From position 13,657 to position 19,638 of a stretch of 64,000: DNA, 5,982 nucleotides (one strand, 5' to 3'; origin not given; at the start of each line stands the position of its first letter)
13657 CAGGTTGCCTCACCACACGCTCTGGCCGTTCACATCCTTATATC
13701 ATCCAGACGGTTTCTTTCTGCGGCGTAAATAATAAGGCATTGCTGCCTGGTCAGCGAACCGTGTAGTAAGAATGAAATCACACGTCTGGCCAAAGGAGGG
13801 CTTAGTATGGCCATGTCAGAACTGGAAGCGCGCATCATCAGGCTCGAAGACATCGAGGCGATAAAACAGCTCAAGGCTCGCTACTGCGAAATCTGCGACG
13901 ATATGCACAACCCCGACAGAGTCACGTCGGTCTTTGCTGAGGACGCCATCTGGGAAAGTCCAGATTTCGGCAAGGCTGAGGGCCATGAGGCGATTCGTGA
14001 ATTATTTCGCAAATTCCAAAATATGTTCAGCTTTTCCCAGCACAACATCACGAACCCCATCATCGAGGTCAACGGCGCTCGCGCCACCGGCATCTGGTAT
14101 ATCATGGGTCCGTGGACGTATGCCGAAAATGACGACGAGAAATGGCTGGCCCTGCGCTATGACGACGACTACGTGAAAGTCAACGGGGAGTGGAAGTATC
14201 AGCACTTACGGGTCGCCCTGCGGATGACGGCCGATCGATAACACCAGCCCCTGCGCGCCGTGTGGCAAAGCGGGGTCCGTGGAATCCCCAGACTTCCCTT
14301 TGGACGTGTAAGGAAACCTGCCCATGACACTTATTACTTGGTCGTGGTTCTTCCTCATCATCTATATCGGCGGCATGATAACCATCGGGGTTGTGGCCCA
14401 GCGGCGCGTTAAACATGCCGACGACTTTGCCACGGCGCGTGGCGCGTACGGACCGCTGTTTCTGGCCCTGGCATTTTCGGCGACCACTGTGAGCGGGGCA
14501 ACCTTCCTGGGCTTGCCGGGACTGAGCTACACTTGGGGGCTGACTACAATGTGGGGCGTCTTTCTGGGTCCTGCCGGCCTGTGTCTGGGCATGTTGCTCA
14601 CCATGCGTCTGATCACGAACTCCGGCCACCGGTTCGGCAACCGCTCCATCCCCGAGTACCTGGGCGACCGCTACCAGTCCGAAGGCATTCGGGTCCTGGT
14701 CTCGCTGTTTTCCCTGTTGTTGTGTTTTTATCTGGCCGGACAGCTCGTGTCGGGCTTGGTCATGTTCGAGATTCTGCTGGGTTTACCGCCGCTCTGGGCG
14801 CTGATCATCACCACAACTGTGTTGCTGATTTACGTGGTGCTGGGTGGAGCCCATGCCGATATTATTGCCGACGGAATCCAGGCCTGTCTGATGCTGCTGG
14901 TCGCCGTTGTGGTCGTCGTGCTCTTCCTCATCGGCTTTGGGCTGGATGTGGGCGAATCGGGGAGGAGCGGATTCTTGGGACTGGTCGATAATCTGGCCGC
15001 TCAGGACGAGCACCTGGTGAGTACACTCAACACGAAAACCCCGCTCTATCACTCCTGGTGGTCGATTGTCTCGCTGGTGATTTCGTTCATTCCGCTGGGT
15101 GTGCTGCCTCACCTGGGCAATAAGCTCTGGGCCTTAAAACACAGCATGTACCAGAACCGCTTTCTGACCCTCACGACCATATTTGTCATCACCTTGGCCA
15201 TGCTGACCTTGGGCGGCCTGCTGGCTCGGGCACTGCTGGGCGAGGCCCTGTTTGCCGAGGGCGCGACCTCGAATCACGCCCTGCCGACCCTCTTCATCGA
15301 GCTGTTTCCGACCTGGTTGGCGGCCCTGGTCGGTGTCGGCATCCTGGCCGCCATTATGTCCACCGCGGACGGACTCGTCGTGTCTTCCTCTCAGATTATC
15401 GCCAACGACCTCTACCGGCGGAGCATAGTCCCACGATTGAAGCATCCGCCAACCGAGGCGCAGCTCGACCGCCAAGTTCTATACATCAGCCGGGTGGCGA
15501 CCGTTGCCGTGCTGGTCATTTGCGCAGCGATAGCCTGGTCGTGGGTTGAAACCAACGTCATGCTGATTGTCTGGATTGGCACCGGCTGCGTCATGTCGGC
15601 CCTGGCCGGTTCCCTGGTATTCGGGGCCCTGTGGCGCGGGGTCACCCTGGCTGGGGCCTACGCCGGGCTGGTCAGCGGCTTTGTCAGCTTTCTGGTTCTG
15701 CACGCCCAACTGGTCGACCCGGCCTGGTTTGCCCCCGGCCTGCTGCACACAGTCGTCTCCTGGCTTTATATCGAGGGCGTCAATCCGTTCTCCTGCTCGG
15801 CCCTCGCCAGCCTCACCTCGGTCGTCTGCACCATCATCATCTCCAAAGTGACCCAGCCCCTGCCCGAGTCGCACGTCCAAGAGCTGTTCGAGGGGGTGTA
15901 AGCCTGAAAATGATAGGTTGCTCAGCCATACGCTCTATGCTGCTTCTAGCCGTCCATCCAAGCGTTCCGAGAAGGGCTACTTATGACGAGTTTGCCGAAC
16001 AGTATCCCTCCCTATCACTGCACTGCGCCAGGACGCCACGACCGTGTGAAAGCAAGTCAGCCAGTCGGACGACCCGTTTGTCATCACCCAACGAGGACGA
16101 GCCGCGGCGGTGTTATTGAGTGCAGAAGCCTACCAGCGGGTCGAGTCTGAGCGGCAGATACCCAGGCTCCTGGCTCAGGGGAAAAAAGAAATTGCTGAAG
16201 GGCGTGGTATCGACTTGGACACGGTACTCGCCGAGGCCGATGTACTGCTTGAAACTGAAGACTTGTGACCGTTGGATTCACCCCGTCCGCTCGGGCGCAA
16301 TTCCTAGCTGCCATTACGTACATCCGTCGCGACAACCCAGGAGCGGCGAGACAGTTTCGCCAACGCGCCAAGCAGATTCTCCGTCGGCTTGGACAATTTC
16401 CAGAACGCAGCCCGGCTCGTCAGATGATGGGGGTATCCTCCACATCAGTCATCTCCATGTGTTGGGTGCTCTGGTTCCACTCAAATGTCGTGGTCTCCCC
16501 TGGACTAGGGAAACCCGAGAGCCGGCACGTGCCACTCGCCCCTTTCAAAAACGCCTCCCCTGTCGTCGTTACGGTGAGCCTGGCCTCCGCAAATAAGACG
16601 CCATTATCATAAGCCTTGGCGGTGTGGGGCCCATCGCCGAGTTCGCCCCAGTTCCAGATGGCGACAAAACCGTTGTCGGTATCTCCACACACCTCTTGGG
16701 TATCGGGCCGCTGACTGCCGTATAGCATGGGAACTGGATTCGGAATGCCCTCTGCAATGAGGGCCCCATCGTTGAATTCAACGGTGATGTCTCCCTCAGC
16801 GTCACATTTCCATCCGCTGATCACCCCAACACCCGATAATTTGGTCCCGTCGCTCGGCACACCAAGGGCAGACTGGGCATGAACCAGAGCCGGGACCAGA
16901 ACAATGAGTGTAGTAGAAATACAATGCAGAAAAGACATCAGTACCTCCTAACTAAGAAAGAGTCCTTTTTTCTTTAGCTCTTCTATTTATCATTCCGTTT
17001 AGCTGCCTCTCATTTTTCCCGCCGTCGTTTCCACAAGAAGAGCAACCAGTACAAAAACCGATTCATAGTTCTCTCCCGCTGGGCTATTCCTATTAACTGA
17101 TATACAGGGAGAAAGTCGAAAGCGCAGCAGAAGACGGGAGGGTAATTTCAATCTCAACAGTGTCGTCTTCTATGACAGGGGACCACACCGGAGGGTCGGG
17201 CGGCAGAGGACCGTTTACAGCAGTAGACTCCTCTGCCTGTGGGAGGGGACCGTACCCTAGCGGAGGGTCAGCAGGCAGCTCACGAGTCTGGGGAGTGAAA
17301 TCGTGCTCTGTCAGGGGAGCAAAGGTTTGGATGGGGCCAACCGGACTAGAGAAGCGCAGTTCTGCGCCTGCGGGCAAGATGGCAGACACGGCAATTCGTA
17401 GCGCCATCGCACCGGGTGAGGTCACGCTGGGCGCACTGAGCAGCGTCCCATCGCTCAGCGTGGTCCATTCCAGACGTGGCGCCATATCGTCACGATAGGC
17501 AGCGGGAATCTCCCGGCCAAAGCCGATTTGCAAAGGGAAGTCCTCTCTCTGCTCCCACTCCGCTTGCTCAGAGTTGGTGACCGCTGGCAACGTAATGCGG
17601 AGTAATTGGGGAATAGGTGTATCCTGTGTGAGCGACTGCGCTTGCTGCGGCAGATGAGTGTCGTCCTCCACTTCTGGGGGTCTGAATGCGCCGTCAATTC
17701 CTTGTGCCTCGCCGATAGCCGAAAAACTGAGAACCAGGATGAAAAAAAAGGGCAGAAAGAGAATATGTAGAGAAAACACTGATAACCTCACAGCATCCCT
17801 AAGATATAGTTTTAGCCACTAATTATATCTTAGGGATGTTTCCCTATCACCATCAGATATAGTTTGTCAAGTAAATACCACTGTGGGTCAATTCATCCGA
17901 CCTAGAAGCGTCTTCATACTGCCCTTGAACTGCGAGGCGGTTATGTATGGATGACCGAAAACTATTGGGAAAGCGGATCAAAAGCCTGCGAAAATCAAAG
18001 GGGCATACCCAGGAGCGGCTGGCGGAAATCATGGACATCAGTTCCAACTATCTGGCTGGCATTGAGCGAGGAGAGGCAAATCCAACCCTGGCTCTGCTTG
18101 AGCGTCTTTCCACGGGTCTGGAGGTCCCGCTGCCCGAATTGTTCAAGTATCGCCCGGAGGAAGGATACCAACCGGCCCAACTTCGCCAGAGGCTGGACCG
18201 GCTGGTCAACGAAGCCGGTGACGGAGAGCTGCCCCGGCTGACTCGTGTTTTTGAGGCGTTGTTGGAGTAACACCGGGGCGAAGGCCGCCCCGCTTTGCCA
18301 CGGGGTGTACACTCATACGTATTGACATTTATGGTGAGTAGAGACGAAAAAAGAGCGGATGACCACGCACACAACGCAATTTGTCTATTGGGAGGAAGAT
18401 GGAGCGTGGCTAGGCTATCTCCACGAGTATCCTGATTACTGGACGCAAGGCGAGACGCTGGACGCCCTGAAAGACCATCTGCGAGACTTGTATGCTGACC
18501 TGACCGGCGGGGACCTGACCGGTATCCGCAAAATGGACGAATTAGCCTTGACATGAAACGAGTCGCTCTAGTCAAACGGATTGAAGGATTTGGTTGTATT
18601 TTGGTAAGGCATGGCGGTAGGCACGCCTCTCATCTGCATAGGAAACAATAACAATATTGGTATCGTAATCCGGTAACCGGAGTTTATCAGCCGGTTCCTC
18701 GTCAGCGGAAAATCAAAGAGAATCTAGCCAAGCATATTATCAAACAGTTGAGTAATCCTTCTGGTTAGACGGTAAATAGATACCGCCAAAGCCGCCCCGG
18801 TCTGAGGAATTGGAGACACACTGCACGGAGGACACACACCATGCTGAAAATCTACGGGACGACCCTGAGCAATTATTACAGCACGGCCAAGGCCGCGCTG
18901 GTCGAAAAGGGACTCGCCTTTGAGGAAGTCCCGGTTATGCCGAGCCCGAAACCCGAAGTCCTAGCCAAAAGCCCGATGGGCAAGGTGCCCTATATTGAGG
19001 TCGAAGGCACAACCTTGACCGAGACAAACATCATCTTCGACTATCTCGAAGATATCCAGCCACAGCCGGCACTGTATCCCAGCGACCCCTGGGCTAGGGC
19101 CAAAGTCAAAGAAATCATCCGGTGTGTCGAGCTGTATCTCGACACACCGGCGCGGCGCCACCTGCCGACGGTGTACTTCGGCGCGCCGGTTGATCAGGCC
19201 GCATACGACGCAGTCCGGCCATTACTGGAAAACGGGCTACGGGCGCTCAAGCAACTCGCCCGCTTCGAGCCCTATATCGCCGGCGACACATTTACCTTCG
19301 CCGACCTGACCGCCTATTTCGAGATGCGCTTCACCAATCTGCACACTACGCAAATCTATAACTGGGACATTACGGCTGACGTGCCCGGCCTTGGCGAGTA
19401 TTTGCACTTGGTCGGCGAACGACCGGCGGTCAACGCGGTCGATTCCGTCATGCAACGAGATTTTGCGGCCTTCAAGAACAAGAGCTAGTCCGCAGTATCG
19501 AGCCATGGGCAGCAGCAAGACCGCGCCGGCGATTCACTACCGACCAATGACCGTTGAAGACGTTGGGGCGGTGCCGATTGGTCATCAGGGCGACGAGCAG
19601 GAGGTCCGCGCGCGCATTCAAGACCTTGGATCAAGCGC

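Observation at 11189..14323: Low-GC ~3.1-kb insertion between two paralogous symporter genes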

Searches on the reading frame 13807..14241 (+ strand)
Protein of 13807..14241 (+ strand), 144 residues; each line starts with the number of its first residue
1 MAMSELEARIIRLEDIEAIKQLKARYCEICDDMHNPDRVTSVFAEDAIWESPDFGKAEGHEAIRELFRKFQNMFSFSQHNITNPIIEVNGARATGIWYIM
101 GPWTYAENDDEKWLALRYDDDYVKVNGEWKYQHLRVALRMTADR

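Call 3: search_protein_families(library=pfam, proteins=[window:13807-14241:+], max_evalue=0.01)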
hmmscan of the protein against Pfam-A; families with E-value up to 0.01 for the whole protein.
window:13807-14241:+ (144 aa): 3 families
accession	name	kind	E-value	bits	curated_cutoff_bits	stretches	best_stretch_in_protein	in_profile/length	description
PF13577.12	SnoaL_4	-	1.9e-27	96.2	24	1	12-135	2-126/126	SnoaL-like domain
PF12680.13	SnoaL_2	-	5e-09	37.1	27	1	33-101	10-75/102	SnoaL-like domain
PF07366.18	SnoaL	-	0.0059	16.9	28.4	1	26-84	7-64/126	SnoaL-like polyketide cyclase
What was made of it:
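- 13807..14241 (+): SnoaL_4 (NTF2-like) gene. Native right flank of the hotspot, not part of the islet. PF13577 E = 2e-27 (call 3).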

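Call 12: search_protein_families(library=padloc, proteins=[window:13807-14241:+], max_evalue=0.01)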
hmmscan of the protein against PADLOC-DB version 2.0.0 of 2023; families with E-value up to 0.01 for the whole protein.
window:13807-14241:+ (144 aa): 0 families

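Call 92: search_protein_families(library=ncbifam, proteins=[window:13807-14241:+], max_evalue=0.01)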
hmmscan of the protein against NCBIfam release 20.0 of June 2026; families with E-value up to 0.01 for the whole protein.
window:13807-14241:+ (144 aa): 3 families
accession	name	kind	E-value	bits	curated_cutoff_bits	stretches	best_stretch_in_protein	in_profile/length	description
TIGR02246.1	TIGR02246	subfamily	0.002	18.1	33.95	1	15-71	2-57/128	SgcJ/EcaC family oxidoreductase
NF041685.1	ant_diox_AndAd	equivalog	0.0085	15.7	230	0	106-136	110-140/155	anthranilate 1,2-dioxygenase small subunit AndAd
TIGR02960.1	SigX5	hypoth_equivalog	0.0085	15.3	264.75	1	17-93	204-276/322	RNA polymerase sigma-70 factor, TIGR02960 family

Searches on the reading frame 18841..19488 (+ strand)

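Call 61: search_protein_families(library=pfam, proteins=[window:18841-19488:+], max_evalue=0.01)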
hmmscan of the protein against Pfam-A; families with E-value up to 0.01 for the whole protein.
window:18841-19488:+ (215 aa): 7 families
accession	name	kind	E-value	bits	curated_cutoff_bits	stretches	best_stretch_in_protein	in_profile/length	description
PF13417.12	GST_N_3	-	2.7e-15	56.9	22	1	5-76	2-74/75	Glutathione S-transferase, N-terminal domain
PF02798.26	GST_N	-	1.4e-10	41.8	20.9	1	3-70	4-75/76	Glutathione S-transferase, N-terminal domain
PF13409.12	GST_N_2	-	4.6e-10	40.4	25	1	10-71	2-69/70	Glutathione S-transferase, N-terminal domain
PF13410.11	GST_C_2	-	1.2e-05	25.7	24.9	1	119-159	1-41/69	Glutathione S-transferase, C-terminal domain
PF00043.30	GST_C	-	0.00028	21.5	20.7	1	117-163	19-65/93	Glutathione S-transferase, C-terminal domain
PF17172.10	GST_N_4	-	0.00046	21.3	30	1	26-72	11-58/99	Glutathione S-transferase N-terminal domain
PF14497.11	GST_C_3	-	0.0069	17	21.6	0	135-198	37-98/104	Glutathione S-transferase, C-terminal domain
